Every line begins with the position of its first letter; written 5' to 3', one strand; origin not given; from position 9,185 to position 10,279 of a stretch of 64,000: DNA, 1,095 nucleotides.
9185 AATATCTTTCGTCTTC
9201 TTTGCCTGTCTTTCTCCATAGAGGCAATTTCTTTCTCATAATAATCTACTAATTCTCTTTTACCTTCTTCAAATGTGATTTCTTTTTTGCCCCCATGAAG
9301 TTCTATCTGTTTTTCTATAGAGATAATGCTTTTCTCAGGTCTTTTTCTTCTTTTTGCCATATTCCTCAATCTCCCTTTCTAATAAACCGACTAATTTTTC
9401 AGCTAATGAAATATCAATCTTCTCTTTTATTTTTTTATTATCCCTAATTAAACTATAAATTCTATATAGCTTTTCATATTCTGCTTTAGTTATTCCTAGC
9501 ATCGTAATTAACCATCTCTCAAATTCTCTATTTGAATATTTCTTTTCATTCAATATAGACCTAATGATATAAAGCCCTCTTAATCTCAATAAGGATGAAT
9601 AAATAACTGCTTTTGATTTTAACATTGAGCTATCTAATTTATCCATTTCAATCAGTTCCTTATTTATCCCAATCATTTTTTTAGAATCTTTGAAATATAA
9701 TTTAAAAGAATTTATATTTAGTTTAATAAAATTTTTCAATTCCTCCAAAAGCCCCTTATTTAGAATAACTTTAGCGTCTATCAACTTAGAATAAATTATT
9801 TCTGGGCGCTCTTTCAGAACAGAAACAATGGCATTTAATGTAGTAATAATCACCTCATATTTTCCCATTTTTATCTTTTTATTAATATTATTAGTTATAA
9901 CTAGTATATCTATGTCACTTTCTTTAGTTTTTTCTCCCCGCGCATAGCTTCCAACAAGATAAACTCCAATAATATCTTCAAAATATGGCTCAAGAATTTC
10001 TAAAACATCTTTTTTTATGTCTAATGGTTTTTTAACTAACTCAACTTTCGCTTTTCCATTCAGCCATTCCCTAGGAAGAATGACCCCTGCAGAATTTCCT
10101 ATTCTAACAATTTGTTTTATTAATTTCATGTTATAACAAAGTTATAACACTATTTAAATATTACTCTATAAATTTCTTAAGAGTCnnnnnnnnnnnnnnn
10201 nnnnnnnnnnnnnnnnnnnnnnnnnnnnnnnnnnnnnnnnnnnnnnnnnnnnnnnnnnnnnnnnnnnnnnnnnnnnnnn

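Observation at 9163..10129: Duplicated two-gene module, 19 kb apart: an AbrB-nucleotidyltransferase-helical fusion plus an overlapping small basic protein.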

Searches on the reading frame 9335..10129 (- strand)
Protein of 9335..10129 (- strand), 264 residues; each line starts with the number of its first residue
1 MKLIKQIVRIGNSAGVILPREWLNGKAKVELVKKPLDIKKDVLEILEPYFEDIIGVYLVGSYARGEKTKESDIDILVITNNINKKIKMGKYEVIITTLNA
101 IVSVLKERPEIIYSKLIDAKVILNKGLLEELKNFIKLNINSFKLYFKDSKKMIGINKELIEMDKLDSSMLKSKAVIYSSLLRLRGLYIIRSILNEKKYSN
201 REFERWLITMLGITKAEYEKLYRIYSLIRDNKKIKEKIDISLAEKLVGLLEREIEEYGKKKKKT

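Call 3: search_protein_families(library=pfam, proteins=[window:9335-10129:-], max_evalue=1)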
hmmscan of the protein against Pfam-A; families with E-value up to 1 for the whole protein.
window:9335-10129:- (264 aa): 5 families
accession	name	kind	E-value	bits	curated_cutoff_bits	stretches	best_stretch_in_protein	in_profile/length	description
PF01909.29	NTP_transf_2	-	1.3e-10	41.9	21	1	41-95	3-64/93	Nucleotidyltransferase domain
PF18765.7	Polbeta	-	2.3e-09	37.7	26.9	1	43-124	4-89/93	Polymerase beta, Nucleotidyltransferase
PF22600.2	MTPAP-like_central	-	4.3e-06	27.3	27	1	36-121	23-104/139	Poly(A) RNA polymerase, mitochondrial-like, central palm domain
PF12633.13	Adenyl_cycl_N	-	0.0014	19.1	27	1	49-81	88-120/199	Adenylate cyclase NT domain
PF14792.12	DNA_pol_B_palm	-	0.003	18.2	25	1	54-107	25-72/113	DNA polymerase beta palm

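Call 6: search_protein_families(library=ncbifam, proteins=[window:9335-10129:-], max_evalue=1)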
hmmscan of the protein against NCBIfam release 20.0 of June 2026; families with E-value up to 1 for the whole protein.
window:9335-10129:- (264 aa): 13 families
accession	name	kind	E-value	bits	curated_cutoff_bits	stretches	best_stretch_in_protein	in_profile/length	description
NF047752.1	MntA_antitoxin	equivalog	2.9e-07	30.3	60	1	52-106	6-54/106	type VII toxin-antitoxin system MntA family adenylyltransferase antitoxin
NF012212.1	ANT_9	subfamily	6.8e-07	28.8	340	1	41-85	8-54/249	aminoglycoside nucleotidyltransferase ANT(9)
NF051895.1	anti_phage_HalB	equivalog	1.5e-05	24.8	190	1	58-97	4-44/211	anti-phage Hailong system nucleotidyltransferase HalB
NF033496.0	DUF2080_fam_acc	subfamily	3.8e-05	23.2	22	1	4-29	5-30/34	DUF2080 family transposase-associated protein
TIGR02609.1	doc_partner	hypoth_equivalog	0.0024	18.2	55.9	1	6-24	2-20/74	putative addiction module antidote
NF028535.0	ANT_4p_II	subfamily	0.0061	15.8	350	1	48-81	14-49/251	ANT(4')-II family aminoglycoside nucleotidyltransferase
NF041117.1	CBASS_cyclase_b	equivalog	0.024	14.2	200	1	40-99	23-82/275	CBASS oligonucleotide cyclase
NF003448.0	PRK05007.1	equivalog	0.033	12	1255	1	55-95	82-122/884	bifunctional uridylyltransferase/uridylyl-removing protein GlnD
NF002837.0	PRK03059.1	equivalog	0.036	12.1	1010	1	54-97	63-106/857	[protein-PII] uridylyltransferase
NF033220.1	ANT_3pp_II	equivalog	0.04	13.3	400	1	50-81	19-50/258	ANT(3'')-II family aminoglycoside nucleotidyltransferase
NF003347.0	PRK04374.1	equivalog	0.093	10.8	1567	1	54-85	73-104/869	[protein-PII] uridylyltransferase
NF033061.1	ANT_4p_I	equivalog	0.11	12.1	350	1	44-120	21-96/253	ANT(4')-I family aminoglycoside nucleotidyltransferase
NF002895.0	PRK03381.1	equivalog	0.32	9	631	1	57-84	62-89/782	[protein-PII] uridylyltransferase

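Call 7: search_protein_families(library=padloc, proteins=[window:9335-10129:-], max_evalue=1)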
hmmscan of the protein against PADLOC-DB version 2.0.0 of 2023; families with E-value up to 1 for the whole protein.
window:9335-10129:- (264 aa): 12 families
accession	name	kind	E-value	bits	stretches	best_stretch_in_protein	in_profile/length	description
PDLC04903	PDC-S09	-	4.6e-10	37.8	1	46-98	19-72/108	-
PDLC04368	PDC-M05A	-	5.3e-08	30.9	1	30-84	84-138/201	-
PDLC04906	PDC-S09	-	3.6e-07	28.5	1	54-85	25-56/98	-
PDLC04904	PDC-S09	-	1.5e-06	26.3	1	56-82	28-54/104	-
PDLC04902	PDC-S09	-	5.6e-06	24.6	1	55-84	23-52/97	-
PDLC04369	PDC-M05A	-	6.9e-05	20.6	1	30-83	83-133/201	-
PDLC04907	PDC-S09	-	0.00011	20.2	1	52-85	26-59/114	-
PDLC00809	Cyclase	-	0.00021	19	1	41-101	31-91/295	oligonucleotide-cyclase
PDLC04372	PDC-M05A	-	0.00037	18.8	1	29-83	52-106/167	-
PDLC00771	Cyclase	-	0.0039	14.6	1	56-88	45-78/271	oligonucleotide-cyclase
PDLC04905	PDC-S09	-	0.01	14.2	1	57-102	25-70/101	-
PDLC00822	Cyclase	-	0.023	12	1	53-84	45-81/375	oligonucleotide-cyclase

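Call 8: search_solved_structures(query=window:9335-10129:-, max_evalue=1, show_alignments=2)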
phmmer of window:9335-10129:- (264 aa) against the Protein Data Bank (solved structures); distinct sequences matched with E-value up to 1: 10.
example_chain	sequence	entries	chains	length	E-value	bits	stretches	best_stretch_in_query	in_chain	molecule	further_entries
2rff_A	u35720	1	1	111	0.00024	24.1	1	25-84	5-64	Putative nucleotidyltransferase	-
5jnb_A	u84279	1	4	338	0.013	18.5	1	30-123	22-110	Poly(A) RNA polymerase gld-2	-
4zrl_A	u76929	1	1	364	0.014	18.3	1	30-123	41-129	Poly(A) RNA polymerase gld-2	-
9xbd_E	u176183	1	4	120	0.093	15.6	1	48-84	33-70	Nucleotidyltransferase domain-containing protein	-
9dbj_A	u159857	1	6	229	0.13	15.2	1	55-84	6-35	HalB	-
9dbh_A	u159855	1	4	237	0.13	15.2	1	55-84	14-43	HalB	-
5yep_A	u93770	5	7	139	0.15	15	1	42-83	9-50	Toxin-antitoxin system antidote Mnt family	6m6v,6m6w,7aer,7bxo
4ebj_A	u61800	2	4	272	0.44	13.4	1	46-81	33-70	Aminoglycoside nucleotidyltransferase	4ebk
3nku_A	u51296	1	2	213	0.55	13.1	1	6-88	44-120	DrrA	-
5w10_A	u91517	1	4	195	0.91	12.4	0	105-205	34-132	cGMP-specific phosphodiesterase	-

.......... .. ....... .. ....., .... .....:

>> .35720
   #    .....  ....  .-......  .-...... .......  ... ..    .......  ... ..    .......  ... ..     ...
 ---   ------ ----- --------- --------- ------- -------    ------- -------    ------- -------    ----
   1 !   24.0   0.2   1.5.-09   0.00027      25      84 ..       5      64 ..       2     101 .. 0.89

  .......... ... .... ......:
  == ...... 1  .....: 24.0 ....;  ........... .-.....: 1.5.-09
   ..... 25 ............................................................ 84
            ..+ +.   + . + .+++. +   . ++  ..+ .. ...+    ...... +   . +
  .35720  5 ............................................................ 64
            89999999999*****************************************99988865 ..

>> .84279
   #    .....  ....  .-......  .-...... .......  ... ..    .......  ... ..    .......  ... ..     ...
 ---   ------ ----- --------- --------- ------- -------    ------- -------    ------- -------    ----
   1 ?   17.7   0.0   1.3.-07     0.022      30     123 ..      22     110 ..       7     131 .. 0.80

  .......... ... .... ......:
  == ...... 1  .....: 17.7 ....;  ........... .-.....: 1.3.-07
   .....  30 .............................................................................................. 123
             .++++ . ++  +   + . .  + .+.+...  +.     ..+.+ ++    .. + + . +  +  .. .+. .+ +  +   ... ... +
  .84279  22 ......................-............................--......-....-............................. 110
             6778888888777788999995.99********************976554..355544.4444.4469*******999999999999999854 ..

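Call 9: find_homologous_proteins(query=window:9335-10129:-)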
Query window:9335-10129:- (264 aa): 1061 proteins with E <= 0.001 among 3875 candidates; the best 120 are listed.
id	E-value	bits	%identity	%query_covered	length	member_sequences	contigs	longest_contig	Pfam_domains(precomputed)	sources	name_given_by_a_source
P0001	1.1e-154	531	100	100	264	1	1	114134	PF18765.8,PF22600.3,PF01909.30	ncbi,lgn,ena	-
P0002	3.3e-96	340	62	100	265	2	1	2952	PF18765.8,PF01909.30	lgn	-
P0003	1.2e-91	325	59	98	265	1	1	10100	PF18765.8,PF01909.30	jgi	-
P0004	6.3e-89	316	61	98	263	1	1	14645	PF18765.8,PF01909.30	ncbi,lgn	-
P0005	9.6e-86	305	53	98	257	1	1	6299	PF18765.8,PF01909.30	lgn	-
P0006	5.2e-84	300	55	100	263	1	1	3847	PF18765.8,PF01909.30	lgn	-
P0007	1.2e-80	289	56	98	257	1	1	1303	PF18765.8,PF01909.30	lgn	-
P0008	4.0e-79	284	55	98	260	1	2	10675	PF18765.8,PF01909.30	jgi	-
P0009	2.1e-78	281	55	98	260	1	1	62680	PF18765.8,PF22600.3,PF01909.30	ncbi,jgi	-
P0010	3.6e-78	281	53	95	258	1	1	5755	PF18765.8,PF01909.30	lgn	-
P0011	3.2e-76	274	54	95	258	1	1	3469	PF18765.8,PF22600.3,PF01909.30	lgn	-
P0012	6.0e-76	273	50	97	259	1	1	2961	PF18765.8,PF01909.30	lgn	-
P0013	1.0e-75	273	53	100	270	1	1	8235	PF18765.8,PF01909.30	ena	-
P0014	3.0e-75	271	54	96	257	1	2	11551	PF18765.8,PF22600.3,PF01909.30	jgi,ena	jgi:predicted nucleotidyltransferase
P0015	3.0e-75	271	54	90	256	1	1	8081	PF18765.8,PF01909.30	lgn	-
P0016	3.8e-75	271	50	97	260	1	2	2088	PF18765.8,PF01909.30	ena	-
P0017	4.0e-75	271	53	95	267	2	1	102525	PF18765.8,PF09853.15,PF01909.30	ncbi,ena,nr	ncbi:MAG: nucleotidyltransferase domain-containing protein [Nanoarchaeota archaeon]|nr:nucleotidyltr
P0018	5.6e-75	270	52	98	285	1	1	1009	PF18765.8,PF01909.30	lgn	-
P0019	7.1e-74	267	52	98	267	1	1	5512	PF18765.8,PF22600.3,PF01909.30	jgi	-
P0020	8.6e-74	266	53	98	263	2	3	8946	PF18765.8,PF01909.30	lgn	-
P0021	2.8e-73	265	50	97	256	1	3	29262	PF18765.8,PF01909.30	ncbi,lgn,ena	-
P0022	6.1e-73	264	51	98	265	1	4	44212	PF18765.8,PF22600.3,PF01909.30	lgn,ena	-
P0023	1.2e-72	263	51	97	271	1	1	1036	PF01909.30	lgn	-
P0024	2.0e-72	262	51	97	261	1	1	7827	PF18765.8,PF01909.30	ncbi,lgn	-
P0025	2.5e-72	261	49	100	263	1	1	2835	PF18765.8,PF01909.30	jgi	jgi:predicted nucleotidyltransferase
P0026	5.0e-72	261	48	99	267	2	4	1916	PF18765.8,PF01909.30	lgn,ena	-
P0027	6.5e-72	260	52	97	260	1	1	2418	PF18765.8,PF22600.3,PF01909.30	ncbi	-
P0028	3.8e-71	258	55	95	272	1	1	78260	PF18765.8,PF01909.30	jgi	-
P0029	4.2e-71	258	49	98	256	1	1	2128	PF18765.8,PF01909.30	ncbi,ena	-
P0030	1.6e-70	256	48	99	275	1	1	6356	PF18765.8,PF09853.15,PF22600.3,PF01909.30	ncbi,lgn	-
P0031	4.7e-70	254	47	99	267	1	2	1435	PF18765.8,PF01909.30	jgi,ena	-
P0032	1.4e-69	252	49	94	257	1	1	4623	PF18765.8,PF01909.30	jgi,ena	-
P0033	2.0e-68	249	48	99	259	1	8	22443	PF18765.8,PF01909.30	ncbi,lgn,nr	ncbi:DUF2080 family transposase-associated protein [Candidatus Pacearchaeota archaeon]|nr:DUF2080 fa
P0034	9.8e-68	246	49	96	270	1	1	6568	PF18765.8,PF01909.30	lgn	-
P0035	1.5e-67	246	48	100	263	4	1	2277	PF18765.8,PF01909.30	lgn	-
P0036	1.6e-67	246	49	97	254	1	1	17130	PF18765.8,PF01909.30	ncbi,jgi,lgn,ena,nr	ncbi:MAG: DUF2080 family transposase-associated protein [Nanoarchaeota archaeon]|nr:DUF2080 family t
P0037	4.0e-67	244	49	99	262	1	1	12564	PF18765.8,PF01909.30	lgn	-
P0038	1.2e-66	243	48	98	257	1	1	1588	PF18765.8,PF01909.30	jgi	jgi:predicted nucleotidyltransferase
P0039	1.8e-66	242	48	100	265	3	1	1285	PF18765.8,PF01909.30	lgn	-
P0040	2.5e-66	242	49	98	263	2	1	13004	PF18765.8,PF01909.30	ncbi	-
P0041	2.8e-66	242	49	97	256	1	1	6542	PF18765.8,PF01909.30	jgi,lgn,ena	-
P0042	4.2e-66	241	50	96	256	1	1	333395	PF18765.8,PF01909.30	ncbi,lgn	-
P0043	4.6e-66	241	50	97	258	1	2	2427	PF01909.30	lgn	-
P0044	5.0e-66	241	50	99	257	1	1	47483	PF18765.8,PF01909.30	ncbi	-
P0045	7.0e-66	240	49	98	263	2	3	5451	PF01909.30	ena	-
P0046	1.4e-65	239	51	84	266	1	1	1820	PF18765.8,PF22600.3,PF01909.30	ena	-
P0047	1.5e-65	239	47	96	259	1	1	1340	PF18765.8,PF01909.30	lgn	-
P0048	1.9e-65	239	48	94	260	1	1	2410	PF18765.8,PF01909.30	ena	-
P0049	3.5e-65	238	49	98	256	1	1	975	PF18765.8,PF01909.30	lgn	-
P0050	3.7e-65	238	49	97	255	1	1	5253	PF18765.8,PF01909.30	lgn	-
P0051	4.9e-65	238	48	97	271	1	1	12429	PF01909.30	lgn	-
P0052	5.0e-65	238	49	97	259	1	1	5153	PF18765.8,PF01909.30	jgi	jgi:predicted nucleotidyltransferase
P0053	5.5e-65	237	48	95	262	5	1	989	PF18765.8,PF09853.15,PF01909.30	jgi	-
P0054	6.4e-65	237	46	98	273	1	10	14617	PF18765.8,PF01909.30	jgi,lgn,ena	-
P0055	6.7e-65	237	50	98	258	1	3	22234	PF18765.8,PF09853.15,PF01909.30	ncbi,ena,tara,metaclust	tara:strand:- start:1898 stop:2674 length:777 start_codon:yes stop_codon:yes gene_type:complete|meta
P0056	9.7e-65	237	49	97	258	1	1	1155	PF18765.8,PF09853.15,PF01909.30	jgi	jgi:predicted nucleotidyltransferase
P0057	1.3e-64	236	49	96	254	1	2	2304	PF18765.8,PF01909.30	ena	-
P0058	1.6e-64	236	48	98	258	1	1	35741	PF18765.8,PF22600.3,PF01909.30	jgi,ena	-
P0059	1.6e-64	236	48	97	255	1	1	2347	PF18765.8,PF01909.30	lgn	-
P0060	1.8e-64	236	50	96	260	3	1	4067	PF18765.8,PF01909.30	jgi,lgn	jgi:predicted nucleotidyltransferase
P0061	2.5e-64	235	41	99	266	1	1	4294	PF18765.8,PF01909.30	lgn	-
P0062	2.9e-64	235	47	97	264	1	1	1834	PF18765.8,PF01909.30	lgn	-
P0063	3.8e-64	235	49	96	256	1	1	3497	PF18765.8,PF01909.30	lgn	-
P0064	5.7e-64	234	46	98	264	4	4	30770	PF18765.8,PF01909.30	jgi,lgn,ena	-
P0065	5.8e-64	234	48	97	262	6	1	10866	PF18765.8,PF01909.30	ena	-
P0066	7.1e-64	234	47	97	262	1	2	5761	PF18765.8,PF01909.30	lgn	-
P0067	8.6e-64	234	47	96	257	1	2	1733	PF18765.8,PF01909.30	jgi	-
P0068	9.9e-64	233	46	99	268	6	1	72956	PF18765.8,PF01909.30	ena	-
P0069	1.2e-63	233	49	97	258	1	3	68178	PF18765.8,PF09853.15,PF01909.30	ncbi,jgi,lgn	-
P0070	1.6e-63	233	46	97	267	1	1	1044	PF18765.8,PF01909.30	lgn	-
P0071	2.1e-63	232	46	96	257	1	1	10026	PF18765.8,PF01909.30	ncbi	-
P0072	2.9e-63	232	45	98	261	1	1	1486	PF18765.8,PF01909.30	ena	-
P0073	3.7e-63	231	47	97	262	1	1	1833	PF18765.8,PF01909.30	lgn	-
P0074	4.1e-63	231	46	98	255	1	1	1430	PF18765.8,PF01909.30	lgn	-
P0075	6.2e-63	231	46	97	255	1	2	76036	PF18765.8,PF01909.30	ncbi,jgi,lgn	jgi:predicted nucleotidyltransferase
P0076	1.3e-62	230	47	96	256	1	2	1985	PF18765.8,PF09853.15,PF01909.30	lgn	-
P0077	1.4e-62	230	47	97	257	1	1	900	PF18765.8,PF22600.3,PF01909.30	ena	-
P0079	2.1e-62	229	46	96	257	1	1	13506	PF18765.8,PF01909.30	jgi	-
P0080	2.2e-62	229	45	97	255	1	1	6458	PF18765.8,PF01909.30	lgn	-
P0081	6.0e-62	228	46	98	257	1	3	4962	PF18765.8,PF09853.15,PF01909.30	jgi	jgi:predicted nucleotidyltransferase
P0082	7.8e-62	227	49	99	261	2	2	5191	PF18765.8,PF01909.30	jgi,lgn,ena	-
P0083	1.5e-61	226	47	97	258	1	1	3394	PF18765.8,PF09853.15,PF01909.30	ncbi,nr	ncbi:MAG: DUF2080 family transposase-associated protein [archaeon]|nr:DUF2080 family transposase-ass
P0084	1.6e-61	226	45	95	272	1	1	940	PF18765.8,PF01909.30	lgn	-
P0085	1.9e-61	226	47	97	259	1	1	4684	PF18765.8,PF09853.15,PF01909.30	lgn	-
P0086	2.0e-61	226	47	100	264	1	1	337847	PF18765.8,PF09853.15,PF01909.30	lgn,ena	-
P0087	2.0e-61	226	46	98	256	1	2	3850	PF18765.8,PF01909.30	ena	-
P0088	2.4e-61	226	47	97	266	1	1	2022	PF18765.8,PF09853.15,PF01909.30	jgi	-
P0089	2.8e-61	225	47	100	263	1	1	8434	PF18765.8,PF01909.30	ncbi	-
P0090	3.0e-61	225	45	97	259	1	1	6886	PF18765.8,PF01909.30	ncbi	-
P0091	4.1e-61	225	44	98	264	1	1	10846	PF18765.8,PF01909.30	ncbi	-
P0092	4.6e-61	225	47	94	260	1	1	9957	PF18765.8,PF09853.15,PF01909.30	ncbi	-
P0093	6.8e-61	224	48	98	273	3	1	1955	PF18765.8,PF01909.30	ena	-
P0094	9.1e-61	224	46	96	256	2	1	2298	PF18765.8,PF01909.30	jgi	-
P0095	1.1e-60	223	45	98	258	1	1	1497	PF18765.8,PF01909.30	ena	-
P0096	1.3e-60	223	46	85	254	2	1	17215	PF18765.8,PF01909.30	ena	-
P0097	1.3e-60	223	44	94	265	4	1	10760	PF18765.8,PF01909.30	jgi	-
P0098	1.9e-60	223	47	100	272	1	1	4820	PF18765.8,PF01909.30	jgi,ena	-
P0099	2.1e-60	222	52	97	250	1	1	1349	PF18765.8,PF01909.30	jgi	jgi:predicted nucleotidyltransferase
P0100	2.2e-60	222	48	100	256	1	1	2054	PF01909.30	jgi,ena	-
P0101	2.2e-60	222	47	87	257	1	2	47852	PF18765.8,PF01909.30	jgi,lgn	jgi:predicted nucleotidyltransferase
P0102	2.8e-60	222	48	97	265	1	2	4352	PF18765.8,PF09853.15,PF01909.30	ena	-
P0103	3.1e-60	222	46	97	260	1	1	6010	PF18765.8,PF09853.15,PF01909.30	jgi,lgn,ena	-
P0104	3.9e-60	222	45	100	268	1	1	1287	PF18765.8,PF01909.30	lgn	-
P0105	4.2e-60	221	49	97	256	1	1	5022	PF18765.8,PF01909.30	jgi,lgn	-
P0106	4.2e-60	221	45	96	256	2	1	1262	PF18765.8,PF09853.15,PF01909.30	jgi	jgi:predicted nucleotidyltransferase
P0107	6.3e-60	221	47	98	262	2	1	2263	PF18765.8,PF01909.30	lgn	-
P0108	6.4e-60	221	49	95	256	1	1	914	PF18765.8,PF09853.15,PF01909.30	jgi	jgi:predicted nucleotidyltransferase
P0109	7.2e-60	221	48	91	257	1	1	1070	PF18765.8,PF09853.15,PF01909.30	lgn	-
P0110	7.4e-60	221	47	97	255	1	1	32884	PF01909.30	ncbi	-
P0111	7.8e-60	221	45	98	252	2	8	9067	PF18765.8,PF01909.30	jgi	jgi:predicted nucleotidyltransferase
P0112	8.3e-60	221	49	97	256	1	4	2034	PF18765.8,PF01909.30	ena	-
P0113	9.7e-60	220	46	100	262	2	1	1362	PF18765.8,PF01909.30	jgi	-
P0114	1.1e-59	220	46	96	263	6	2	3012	PF18765.8,PF01909.30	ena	-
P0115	1.3e-59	220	48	92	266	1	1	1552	PF18765.8,PF01909.30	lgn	-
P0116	1.4e-59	220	48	97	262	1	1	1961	PF18765.8,PF01909.30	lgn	-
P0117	1.4e-59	220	48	92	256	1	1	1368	PF18765.8,PF01909.30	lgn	-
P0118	1.5e-59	220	49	96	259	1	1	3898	PF18765.8,PF01909.30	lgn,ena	-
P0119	1.5e-59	220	44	95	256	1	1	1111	PF18765.8,PF22600.3,PF01909.30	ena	-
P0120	2.1e-59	219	44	96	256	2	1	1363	PF18765.8,PF01909.30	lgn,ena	-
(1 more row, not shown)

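Call 11: find_encoding_contigs(protein=P0001, flank=3000, max_places=2)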
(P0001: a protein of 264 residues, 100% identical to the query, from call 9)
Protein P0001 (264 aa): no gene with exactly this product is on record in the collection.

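Call 14: find_related_loci(query=A1, collection=genome_contigs, flank=4000)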
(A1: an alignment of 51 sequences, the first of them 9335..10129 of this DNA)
Query A1 (264 aa) in genome_contigs; peptide patterns used: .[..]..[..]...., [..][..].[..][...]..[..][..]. (x = any residue, [..] = any of these).
221 stretches matched a pattern; 174 encode a relative of the query (tblastn E <= 1e-3); the best 80 are kept; 80 distinct loci.
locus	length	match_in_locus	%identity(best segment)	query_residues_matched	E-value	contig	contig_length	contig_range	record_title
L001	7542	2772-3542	63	1-258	2e-103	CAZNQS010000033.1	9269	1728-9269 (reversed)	MAG TPA_asm: Candidatus Woesearchaeota archaeon isolate SRP178908_co1_140 genome assembly, contig: NODE_5730_length_9269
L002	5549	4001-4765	51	3-257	5e-79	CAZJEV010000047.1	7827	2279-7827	MAG TPA_asm: Candidatus Woesearchaeota archaeon isolate SRP269290_co4_244 genome assembly, contig: NODE_8610_length_7827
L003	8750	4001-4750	53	4-254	8e-77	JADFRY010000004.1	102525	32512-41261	MAG: Nanoarchaeota archaeon isolate B8T1B11 B8T1B11_NODE40, whole genome shotgun sequence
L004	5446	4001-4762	49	1-257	1e-74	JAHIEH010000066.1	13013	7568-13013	MAG: Nanoarchaeota archaeon isolate KR11_0.1_MetaG.mb.113 KR11_0.1_MetaG.mb.113_k141_904441, whole genome shotgun sequen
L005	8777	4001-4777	48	1-262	3e-70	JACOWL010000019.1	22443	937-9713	MAG: Candidatus Pacearchaeota archaeon isolate NC_groundwater_125_Ag_B-0.1um_31_18 S3_GD2017_2_B1_scaffold_2626, whole g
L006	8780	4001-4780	43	4-264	7e-70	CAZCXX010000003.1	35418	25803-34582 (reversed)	MAG TPA_asm: Candidatus Woesearchaeota archaeon isolate SRP178908_co1_358 genome assembly, contig: NODE_668_length_35418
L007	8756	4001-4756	46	1-255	8e-70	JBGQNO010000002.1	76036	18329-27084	MAG: Candidatus Nanoarchaeia archaeon isolate OBJ2_061818_130_46 k141_497975_length_76036_cov_23.9002, whole genome shot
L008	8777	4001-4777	45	1-262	2e-68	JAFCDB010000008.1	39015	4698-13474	Candidatus Pacearchaeota archaeon isolate Meg19_1012_Bin_278 Meg19_1012_Bin_278_scaffold_4869, whole genome shotgun sequ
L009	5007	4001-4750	46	4-254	1e-67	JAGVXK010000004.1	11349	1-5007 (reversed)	Candidatus Pacearchaeota archaeon isolate RIFCSPHIGHO2_01_FULL_35_25 rifcsphigho2_01_scaffold_14900, whole genome shotgu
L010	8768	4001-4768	47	3-261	9e-66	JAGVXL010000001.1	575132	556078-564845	Candidatus Pacearchaeota archaeon isolate RIFCSPLOWO2_01_FULL_38_24_seed rifcsplowo2_01_scaffold_0, whole genome shotgun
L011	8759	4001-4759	46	2-257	5e-65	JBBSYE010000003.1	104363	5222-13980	MAG: Nanoarchaeota archaeon isolate H41-bin053_1 H41_bin053_1_000000000003, whole genome shotgun sequence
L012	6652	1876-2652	43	3-261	6e-64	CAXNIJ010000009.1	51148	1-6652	MAG: Candidatus Pacearchaeota archaeon isolate MaH-04nov19-88 genome assembly, contig: MaH-04nov19-C1363, whole genome s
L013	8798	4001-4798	44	4-264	2e-63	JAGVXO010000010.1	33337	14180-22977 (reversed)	Candidatus Pacearchaeota archaeon isolate RIFOXYB1_FULL_32_14 rifoxyb1_full_scaffold_483, whole genome shotgun sequence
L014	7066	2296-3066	46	5-264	4e-62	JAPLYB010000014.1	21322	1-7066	MAG: Candidatus Pacearchaeota archaeon isolate LacPavin_0920_SED5_MAG_33_27 LacPavin_0920_SED5_scaffold_943612, whole ge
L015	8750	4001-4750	44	4-255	5e-62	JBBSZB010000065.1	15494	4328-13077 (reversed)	MAG: Nanoarchaeota archaeon isolate H51-bin106_1 H51_bin106_1_000000000065, whole genome shotgun sequence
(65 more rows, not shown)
